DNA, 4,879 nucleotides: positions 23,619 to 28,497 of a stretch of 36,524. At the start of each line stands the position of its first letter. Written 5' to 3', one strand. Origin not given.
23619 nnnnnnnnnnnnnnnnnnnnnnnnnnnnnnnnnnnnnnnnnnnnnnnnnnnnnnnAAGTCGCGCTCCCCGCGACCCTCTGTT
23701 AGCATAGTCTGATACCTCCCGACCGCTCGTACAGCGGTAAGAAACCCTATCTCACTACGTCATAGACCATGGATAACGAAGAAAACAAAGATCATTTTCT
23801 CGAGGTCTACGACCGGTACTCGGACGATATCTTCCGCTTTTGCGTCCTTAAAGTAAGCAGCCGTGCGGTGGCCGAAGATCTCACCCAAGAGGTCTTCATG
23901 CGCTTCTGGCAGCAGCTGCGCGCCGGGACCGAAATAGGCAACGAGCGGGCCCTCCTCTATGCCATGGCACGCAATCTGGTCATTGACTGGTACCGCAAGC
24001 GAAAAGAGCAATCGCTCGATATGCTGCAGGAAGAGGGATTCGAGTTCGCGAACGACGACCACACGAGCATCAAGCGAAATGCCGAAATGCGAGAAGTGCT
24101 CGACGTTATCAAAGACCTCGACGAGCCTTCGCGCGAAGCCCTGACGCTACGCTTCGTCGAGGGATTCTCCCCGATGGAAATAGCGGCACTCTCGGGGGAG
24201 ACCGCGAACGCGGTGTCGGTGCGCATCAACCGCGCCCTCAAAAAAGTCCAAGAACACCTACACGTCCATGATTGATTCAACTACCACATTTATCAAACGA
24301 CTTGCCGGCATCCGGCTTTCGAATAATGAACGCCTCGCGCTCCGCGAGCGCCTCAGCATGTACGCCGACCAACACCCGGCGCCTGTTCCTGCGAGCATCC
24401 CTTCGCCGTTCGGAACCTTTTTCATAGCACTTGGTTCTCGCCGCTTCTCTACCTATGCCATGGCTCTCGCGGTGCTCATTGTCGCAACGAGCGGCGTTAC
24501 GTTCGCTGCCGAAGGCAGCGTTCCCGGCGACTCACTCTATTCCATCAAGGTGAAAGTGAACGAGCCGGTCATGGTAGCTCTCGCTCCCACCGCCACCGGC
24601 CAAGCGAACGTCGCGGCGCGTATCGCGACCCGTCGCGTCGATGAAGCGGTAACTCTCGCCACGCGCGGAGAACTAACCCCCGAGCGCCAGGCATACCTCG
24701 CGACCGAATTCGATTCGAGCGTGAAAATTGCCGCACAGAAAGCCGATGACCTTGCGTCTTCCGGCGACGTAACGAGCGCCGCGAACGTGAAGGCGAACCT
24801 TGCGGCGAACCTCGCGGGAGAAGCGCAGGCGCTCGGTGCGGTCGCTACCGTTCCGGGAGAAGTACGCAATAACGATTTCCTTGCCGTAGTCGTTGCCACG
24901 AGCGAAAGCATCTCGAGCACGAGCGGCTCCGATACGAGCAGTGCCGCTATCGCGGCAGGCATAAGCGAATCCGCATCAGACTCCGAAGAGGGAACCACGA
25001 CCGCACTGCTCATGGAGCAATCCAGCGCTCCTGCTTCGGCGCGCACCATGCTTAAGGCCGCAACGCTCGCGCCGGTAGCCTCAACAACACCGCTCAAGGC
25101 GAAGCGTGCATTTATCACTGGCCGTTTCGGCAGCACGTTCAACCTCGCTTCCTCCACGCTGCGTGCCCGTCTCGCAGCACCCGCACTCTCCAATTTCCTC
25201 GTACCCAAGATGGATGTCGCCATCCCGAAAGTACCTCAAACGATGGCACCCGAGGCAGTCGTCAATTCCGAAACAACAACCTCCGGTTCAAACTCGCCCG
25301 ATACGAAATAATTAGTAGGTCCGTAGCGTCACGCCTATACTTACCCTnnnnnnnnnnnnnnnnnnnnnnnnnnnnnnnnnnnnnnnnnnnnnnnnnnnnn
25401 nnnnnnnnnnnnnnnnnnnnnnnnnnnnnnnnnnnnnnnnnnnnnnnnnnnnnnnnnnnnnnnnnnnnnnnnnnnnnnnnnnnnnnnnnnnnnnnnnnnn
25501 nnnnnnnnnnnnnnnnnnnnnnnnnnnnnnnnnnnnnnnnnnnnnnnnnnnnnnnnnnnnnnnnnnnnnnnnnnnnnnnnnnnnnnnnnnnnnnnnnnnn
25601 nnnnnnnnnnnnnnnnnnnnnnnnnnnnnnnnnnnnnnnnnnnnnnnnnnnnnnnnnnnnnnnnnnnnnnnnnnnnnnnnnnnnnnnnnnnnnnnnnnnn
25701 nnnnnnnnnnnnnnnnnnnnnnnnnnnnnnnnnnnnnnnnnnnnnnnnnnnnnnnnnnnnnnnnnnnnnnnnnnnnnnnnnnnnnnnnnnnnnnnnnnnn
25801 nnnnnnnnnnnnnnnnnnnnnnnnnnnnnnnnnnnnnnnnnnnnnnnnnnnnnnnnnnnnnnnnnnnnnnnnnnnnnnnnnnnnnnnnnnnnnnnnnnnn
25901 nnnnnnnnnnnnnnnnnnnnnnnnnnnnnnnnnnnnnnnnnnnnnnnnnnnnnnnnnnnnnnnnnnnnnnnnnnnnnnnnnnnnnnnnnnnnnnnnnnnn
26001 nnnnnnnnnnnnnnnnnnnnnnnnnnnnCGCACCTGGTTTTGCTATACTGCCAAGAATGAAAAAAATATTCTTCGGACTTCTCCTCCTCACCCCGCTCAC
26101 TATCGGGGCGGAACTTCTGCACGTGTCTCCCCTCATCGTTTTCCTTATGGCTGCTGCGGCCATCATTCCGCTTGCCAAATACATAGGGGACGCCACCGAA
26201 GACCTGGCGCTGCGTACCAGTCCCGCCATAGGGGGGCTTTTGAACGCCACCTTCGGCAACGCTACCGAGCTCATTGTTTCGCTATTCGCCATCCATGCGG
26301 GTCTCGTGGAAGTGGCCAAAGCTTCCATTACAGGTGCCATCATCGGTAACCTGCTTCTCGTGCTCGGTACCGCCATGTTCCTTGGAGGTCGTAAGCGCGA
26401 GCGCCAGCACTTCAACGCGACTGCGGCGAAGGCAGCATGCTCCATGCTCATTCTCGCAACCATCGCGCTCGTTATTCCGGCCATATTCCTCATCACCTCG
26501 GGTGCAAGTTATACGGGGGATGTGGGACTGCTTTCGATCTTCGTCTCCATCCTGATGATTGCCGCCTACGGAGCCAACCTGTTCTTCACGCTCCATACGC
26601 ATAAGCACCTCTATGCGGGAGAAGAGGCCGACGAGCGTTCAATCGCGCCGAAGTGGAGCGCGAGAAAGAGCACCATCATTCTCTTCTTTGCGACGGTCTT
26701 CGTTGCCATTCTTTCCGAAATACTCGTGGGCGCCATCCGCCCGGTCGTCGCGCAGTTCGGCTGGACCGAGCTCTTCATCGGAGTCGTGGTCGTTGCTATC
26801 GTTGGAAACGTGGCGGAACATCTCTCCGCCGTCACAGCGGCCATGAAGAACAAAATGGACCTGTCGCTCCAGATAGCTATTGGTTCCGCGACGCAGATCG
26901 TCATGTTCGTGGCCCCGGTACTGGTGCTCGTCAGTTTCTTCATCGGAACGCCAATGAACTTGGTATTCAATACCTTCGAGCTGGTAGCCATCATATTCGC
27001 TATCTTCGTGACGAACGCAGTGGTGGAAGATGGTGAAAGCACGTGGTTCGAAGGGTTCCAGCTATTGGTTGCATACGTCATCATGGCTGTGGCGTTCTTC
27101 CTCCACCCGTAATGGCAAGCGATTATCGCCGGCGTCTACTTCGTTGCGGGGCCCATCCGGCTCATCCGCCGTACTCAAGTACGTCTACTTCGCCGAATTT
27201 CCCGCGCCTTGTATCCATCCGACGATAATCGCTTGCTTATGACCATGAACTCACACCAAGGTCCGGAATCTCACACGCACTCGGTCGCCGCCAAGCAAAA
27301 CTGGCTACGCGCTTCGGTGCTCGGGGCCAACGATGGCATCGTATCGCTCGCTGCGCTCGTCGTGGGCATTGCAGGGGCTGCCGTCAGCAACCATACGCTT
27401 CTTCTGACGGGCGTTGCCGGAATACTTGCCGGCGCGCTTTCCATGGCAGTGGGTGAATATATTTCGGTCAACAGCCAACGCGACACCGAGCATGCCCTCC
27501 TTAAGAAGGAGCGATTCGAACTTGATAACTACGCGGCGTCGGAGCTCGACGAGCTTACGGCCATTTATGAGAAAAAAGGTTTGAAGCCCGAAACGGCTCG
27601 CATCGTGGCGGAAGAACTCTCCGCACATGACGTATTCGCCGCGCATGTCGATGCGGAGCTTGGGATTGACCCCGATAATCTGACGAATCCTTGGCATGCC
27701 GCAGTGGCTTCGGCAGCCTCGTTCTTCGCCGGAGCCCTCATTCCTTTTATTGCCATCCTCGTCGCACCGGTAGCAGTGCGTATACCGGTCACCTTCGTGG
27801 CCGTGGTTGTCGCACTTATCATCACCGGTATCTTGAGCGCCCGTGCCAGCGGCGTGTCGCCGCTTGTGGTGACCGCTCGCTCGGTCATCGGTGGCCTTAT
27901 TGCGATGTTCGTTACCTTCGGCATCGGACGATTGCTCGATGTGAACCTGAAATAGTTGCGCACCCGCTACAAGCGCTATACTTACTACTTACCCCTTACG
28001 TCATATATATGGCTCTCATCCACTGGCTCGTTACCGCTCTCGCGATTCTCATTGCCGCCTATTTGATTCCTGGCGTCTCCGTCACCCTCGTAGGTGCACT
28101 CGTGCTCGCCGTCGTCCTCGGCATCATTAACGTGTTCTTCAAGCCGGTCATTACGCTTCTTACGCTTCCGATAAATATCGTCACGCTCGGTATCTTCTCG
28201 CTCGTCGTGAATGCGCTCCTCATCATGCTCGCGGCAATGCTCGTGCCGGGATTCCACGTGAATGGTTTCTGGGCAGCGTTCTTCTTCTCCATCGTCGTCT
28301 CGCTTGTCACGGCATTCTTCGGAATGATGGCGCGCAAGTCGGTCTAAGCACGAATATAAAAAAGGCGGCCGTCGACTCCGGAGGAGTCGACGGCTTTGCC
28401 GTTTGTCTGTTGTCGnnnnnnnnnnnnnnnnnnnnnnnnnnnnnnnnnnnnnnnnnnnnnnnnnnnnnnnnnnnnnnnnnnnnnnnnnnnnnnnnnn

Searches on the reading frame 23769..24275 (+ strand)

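Call 18: search_protein_families(library=pfam, proteins=[window:23769-24275:+], max_evalue=0.001)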
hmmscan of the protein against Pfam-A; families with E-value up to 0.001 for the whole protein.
window:23769-24275:+ (168 aa): 3 families
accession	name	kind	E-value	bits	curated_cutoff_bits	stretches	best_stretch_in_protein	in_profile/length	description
PF04542.20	Sigma70_r2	-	1.2e-11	44.6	24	1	14-79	2-69/71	Sigma-70 region 2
PF08281.18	Sigma70_r4_2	-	1.1e-09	38.2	25.7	1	108-159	2-53/54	Sigma-70, region 4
PF04545.22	Sigma70_r4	-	2.2e-06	27.5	24.1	1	114-161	2-49/50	Sigma-70, region 4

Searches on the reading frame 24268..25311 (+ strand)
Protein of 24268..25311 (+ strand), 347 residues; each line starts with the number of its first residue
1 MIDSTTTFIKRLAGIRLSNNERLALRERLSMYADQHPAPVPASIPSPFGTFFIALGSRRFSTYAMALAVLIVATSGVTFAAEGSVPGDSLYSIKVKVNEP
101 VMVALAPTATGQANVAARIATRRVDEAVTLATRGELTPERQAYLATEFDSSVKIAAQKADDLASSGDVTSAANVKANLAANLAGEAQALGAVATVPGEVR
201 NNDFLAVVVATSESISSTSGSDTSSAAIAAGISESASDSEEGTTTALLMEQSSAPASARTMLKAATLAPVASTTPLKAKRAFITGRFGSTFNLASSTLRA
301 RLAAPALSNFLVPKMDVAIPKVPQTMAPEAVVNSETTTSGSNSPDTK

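Call 18: search_protein_families(library=pfam, proteins=[window:24268-25311:+], max_evalue=0.001)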
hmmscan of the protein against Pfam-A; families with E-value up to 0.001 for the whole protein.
window:24268-25311:+ (347 aa): 1 family
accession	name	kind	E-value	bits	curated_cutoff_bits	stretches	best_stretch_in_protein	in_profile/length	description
PF18915.5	DUF5667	-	8.5e-06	26.5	27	1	83-167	1-77/99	Domain of unknown function (DUF5667)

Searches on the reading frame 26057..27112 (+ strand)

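Call 18: search_protein_families(library=pfam, proteins=[window:26057-27112:+], max_evalue=0.001)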
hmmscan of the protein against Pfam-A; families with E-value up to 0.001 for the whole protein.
window:26057-27112:+ (351 aa): 1 family
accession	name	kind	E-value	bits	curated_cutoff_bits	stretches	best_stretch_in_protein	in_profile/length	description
PF01699.29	Na_Ca_ex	-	9e-40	136.5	24.9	2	205-348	2-150/151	Sodium/calcium exchanger protein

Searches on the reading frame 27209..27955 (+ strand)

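Call 18: search_protein_families(library=pfam, proteins=[window:27209-27955:+], max_evalue=0.001)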
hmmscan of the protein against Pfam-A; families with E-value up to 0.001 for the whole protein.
window:27209-27955:+ (248 aa): 1 family
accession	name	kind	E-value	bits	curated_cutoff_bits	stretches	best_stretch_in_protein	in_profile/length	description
PF01988.24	VIT1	-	2.5e-66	224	28.1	1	33-241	1-214/214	VIT family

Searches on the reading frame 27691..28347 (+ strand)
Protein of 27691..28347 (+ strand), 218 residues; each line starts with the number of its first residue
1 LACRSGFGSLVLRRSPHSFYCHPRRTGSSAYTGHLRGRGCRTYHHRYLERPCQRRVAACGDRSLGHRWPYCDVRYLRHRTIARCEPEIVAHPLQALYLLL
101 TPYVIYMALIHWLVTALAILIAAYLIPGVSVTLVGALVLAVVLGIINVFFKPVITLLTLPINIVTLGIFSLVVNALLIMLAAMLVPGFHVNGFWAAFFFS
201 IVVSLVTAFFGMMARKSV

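Call 18: search_protein_families(library=pfam, proteins=[window:27691-28347:+], max_evalue=0.001)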
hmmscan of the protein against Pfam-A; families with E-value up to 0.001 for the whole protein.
window:27691-28347:+ (218 aa): 1 family
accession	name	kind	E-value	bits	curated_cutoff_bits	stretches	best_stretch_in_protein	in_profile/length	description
PF04020.18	Phage_holin_4_2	-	4.4e-30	104.8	28.8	1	108-209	3-105/105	Mycobacterial 4 TMS phage holin, superfamily IV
